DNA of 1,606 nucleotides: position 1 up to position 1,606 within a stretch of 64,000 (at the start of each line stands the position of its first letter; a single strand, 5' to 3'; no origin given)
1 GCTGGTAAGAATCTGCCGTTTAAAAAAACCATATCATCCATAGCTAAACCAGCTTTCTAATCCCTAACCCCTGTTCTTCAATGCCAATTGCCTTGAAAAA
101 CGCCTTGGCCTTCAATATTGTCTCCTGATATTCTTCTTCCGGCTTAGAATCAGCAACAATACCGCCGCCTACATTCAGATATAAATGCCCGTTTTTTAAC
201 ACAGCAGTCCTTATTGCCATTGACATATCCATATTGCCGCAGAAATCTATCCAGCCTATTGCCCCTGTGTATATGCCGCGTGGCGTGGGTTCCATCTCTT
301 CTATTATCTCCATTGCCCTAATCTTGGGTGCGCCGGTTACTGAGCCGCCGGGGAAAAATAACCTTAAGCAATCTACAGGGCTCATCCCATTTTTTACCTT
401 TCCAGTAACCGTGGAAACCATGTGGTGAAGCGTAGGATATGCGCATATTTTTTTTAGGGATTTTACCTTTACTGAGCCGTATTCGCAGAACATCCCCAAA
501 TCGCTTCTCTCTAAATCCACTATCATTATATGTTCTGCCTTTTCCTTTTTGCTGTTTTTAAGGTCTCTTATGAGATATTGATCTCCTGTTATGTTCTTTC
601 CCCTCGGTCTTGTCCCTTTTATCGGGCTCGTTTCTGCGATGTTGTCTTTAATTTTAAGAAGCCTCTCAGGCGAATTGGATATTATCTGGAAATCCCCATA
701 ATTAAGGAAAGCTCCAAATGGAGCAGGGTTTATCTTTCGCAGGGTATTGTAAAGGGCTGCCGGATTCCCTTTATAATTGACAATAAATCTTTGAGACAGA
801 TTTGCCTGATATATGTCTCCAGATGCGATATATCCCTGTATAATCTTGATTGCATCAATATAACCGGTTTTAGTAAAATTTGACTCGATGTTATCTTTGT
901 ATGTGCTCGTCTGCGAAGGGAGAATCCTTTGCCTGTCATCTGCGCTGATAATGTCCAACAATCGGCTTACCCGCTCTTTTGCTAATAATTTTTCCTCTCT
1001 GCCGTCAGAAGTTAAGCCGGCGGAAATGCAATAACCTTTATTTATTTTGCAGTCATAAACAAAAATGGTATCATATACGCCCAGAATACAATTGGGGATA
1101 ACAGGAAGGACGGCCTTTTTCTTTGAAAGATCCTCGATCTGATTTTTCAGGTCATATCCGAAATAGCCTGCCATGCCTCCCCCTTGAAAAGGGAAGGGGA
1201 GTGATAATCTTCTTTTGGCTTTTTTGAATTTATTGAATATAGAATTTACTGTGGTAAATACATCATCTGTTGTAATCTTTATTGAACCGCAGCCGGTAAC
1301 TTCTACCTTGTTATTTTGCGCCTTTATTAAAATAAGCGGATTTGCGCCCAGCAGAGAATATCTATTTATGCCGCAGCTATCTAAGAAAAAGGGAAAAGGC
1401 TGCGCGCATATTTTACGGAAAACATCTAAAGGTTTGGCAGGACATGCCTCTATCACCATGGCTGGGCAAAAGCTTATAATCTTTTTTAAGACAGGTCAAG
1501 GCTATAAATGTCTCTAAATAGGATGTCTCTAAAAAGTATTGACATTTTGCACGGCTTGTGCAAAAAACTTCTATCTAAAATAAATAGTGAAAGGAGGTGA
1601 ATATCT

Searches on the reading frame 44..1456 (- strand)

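Call 73: search_protein_families(library=pfam, proteins=[window:44-1456:-], max_evalue=0.00001)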
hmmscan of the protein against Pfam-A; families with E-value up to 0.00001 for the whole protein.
window:44-1456:- (470 aa): 2 families
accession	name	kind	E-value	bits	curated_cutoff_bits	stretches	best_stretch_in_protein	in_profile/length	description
PF00425.24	Chorismate_bind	-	4.8e-91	305.3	27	1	196-449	2-257/257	chorismate binding enzyme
PF04715.19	Anth_synt_I_N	-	1.7e-24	87.1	23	1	8-140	4-137/140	Anthranilate synthase component I, N terminal region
